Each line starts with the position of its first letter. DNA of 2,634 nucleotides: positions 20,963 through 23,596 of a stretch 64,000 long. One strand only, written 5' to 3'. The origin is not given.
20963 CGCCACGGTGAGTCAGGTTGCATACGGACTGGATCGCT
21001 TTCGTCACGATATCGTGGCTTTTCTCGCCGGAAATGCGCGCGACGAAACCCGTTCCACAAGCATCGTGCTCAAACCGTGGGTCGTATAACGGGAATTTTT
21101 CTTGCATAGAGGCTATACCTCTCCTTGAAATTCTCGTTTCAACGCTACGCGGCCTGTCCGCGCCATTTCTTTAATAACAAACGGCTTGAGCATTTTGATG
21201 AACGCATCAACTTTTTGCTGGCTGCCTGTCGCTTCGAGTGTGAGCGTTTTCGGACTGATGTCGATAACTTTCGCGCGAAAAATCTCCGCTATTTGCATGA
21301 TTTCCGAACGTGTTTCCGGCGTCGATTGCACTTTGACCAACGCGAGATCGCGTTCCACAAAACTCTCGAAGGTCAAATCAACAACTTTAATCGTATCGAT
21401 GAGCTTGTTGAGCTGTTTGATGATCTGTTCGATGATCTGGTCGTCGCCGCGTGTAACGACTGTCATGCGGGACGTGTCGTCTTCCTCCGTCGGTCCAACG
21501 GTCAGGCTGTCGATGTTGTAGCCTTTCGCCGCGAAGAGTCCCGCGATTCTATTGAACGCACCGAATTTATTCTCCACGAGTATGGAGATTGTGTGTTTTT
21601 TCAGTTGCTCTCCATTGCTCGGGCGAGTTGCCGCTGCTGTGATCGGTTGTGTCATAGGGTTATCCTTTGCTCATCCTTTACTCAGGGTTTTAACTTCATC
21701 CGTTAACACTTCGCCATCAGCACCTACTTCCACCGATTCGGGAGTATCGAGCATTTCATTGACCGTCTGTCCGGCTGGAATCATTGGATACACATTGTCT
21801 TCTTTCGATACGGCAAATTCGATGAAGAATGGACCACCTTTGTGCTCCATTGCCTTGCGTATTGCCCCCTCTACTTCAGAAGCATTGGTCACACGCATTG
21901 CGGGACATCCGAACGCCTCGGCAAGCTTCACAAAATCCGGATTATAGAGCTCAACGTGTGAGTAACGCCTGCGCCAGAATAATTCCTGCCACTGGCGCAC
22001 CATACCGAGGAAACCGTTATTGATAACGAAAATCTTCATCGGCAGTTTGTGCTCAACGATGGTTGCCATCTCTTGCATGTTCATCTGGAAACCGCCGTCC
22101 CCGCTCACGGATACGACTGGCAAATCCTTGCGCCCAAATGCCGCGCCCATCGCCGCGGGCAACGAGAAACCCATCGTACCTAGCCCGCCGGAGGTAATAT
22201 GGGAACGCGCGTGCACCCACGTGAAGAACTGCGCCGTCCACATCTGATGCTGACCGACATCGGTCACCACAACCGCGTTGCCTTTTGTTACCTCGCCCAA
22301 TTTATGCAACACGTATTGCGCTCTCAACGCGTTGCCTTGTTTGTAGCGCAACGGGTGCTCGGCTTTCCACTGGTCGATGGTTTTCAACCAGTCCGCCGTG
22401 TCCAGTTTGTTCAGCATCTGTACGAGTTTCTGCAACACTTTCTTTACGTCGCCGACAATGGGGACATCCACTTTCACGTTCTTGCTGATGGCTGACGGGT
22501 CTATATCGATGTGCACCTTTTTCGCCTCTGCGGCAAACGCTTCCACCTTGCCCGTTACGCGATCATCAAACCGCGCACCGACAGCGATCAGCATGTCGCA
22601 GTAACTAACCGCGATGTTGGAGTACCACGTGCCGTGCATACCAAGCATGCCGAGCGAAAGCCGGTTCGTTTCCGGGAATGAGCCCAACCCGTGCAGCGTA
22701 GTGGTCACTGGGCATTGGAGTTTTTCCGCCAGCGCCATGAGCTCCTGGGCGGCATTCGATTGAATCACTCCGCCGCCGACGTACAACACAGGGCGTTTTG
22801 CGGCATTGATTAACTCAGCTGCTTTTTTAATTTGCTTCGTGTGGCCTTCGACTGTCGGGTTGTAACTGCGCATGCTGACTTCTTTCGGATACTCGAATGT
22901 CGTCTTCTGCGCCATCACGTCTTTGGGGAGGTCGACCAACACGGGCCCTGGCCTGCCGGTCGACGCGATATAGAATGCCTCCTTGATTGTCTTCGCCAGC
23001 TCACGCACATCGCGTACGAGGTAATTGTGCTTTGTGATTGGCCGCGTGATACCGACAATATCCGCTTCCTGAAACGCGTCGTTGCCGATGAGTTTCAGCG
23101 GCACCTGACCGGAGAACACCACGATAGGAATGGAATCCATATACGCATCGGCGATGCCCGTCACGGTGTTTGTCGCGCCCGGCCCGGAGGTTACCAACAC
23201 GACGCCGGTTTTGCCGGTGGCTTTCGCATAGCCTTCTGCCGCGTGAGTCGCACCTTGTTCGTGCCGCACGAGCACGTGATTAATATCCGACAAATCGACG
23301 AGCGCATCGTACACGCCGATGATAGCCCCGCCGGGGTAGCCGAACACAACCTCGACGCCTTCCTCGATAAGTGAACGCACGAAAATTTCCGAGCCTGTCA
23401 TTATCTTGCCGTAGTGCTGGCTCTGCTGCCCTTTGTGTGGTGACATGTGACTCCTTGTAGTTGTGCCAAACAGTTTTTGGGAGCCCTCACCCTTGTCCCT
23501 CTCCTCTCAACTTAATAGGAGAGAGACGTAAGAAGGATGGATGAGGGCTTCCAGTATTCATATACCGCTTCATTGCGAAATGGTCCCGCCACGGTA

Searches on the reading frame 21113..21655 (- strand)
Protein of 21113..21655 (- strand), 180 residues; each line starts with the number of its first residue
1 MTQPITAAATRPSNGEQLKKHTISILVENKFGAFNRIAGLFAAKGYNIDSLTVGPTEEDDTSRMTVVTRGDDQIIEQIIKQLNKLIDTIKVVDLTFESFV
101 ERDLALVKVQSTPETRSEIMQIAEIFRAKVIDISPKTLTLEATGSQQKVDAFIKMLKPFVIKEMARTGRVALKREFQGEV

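Call 8: search_protein_families(library=ncbifam, proteins=[window:21113-21655:-], max_evalue=1e-10)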
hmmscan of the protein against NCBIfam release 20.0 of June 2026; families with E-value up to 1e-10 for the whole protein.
window:21113-21655:- (180 aa): 3 families
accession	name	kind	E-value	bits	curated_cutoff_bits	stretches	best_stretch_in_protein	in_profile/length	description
NF008864.0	PRK11895.1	equivalog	1.3e-68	229.8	119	1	19-175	2-158/164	acetolactate synthase small subunit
TIGR00119.1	acolac_sm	equivalog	1.2e-63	213.8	56.9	1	19-175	1-157/158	acetolactate synthase small subunit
NF006036.0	PRK08178.1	equivalog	2.3e-12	46.8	128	1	15-95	9-88/102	acetolactate synthase small subunit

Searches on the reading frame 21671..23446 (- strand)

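Call 8: search_protein_families(library=ncbifam, proteins=[window:21671-23446:-], max_evalue=1e-10)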
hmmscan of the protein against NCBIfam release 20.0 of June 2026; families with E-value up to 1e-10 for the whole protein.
window:21671-23446:- (591 aa): 51 families (the best 25 are shown)
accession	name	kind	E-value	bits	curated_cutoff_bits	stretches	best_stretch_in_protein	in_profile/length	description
NF004710.0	PRK06048.1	equivalog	1.5e-254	845.7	976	1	14-568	6-559/561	acetolactate synthase large subunit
TIGR00118.1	acolac_lg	equivalog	1.1e-251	836.3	538.35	1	16-567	1-555/557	biosynthetic-type acetolactate synthase large subunit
NF005228.0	PRK06725.1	equivalog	4.1e-230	764.8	991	1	14-566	14-565/571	acetolactate synthase large subunit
NF005860.0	PRK07789.1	equivalog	7.2e-230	764.5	881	1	5-565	23-597/615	acetolactate synthase large subunit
NF006319.0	PRK08527.1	equivalog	2.3e-226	752.6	905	1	16-566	4-558/565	acetolactate synthase large subunit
NF006581.0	PRK09107.1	equivalog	2.9e-224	745.8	974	1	8-573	3-580/595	acetolactate synthase 3 large subunit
NF005409.0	PRK06965.1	equivalog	8.2e-223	741.1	1035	1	13-567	18-582/587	acetolactate synthase 3 catalytic subunit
NF005651.0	PRK07418.1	subfamily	4.7e-221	735.2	942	1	5-578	8-591/617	acetolactate synthase large subunit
NF005824.0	PRK07710.1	equivalog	1.1e-220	733.9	976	1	7-566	8-568/573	acetolactate synthase large subunit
NF005058.0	PRK06466.1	equivalog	1.5e-218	727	951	1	15-566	3-567/574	acetolactate synthase 3 large subunit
NF004919.0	PRK06276.1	equivalog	6.4e-212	705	866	1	16-569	1-560/582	acetolactate synthase large subunit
NF006525.0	PRK08979.1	equivalog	2.2e-210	699.8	1084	1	15-566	3-565/572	acetolactate synthase 3 large subunit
NF006524.0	PRK08978.1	equivalog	1.2e-208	693.9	738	1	16-568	1-546/548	acetolactate synthase 2 catalytic subunit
NF005364.0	PRK06882.1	equivalog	2.7e-203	676.5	1083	1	14-567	2-566/574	acetolactate synthase 3 large subunit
NF005936.0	PRK07979.1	equivalog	3.6e-200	666.1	1080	1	15-566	3-567/574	acetolactate synthase 3 large subunit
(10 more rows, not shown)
